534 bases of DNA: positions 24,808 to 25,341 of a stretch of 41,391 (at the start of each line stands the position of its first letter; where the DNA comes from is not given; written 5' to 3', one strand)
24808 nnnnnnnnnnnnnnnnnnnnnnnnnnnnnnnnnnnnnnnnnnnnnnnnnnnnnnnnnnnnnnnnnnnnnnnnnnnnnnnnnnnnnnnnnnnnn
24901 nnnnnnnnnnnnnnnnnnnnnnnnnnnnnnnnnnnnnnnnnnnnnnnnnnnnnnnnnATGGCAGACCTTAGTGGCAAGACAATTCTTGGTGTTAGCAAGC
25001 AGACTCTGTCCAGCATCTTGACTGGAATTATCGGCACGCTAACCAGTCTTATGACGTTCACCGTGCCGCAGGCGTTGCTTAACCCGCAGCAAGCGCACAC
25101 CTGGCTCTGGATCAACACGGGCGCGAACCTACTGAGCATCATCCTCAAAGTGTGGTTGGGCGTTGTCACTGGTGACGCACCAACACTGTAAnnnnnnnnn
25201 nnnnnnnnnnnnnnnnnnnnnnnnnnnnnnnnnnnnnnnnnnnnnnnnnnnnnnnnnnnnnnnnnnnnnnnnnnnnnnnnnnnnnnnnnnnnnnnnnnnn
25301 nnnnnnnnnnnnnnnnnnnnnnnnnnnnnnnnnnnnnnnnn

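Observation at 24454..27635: Atypical lysis cassette: papain C1A peptidase, permuted NlpC/P60-like protein, GH108 muramidase, plus two lipoproteins (one Tat-dependent)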

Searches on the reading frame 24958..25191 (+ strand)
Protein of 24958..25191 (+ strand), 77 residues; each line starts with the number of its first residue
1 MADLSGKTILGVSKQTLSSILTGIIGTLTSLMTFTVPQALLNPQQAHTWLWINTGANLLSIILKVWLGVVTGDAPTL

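Call 3: search_protein_families(library=pfam, proteins=[window:24958-25191:+], max_evalue=0.1)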
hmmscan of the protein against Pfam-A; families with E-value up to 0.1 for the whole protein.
window:24958-25191:+ (77 aa): 1 family
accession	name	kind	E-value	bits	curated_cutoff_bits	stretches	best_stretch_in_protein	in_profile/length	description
PF02537.21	CRCB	-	0.0065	17.2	32.9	1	8-69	37-103/103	CrcB-like protein, Camphor Resistance (CrcB)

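Call 4: search_protein_families(library=phrogs, proteins=[window:24958-25191:+], max_evalue=0.1)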
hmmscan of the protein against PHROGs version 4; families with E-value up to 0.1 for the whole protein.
window:24958-25191:+ (77 aa): 0 families

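Call 90: search_protein_families(library=ncbifam, proteins=[window:24958-25191:+], max_evalue=1)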
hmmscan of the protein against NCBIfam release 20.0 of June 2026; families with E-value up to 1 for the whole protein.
window:24958-25191:+ (77 aa): 3 families
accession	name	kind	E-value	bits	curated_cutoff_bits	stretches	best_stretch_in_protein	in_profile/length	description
NF010792.0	PRK14196.1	equivalog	0.011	15.9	125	1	19-71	68-120/127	fluoride efflux transporter CrcB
NF010797.0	PRK14201.1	equivalog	0.013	16.1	119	1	18-73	63-118/121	fluoride efflux transporter CrcB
NF010802.0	PRK14206.1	equivalog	0.015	15.3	140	1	12-71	62-121/131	fluoride efflux transporter CrcB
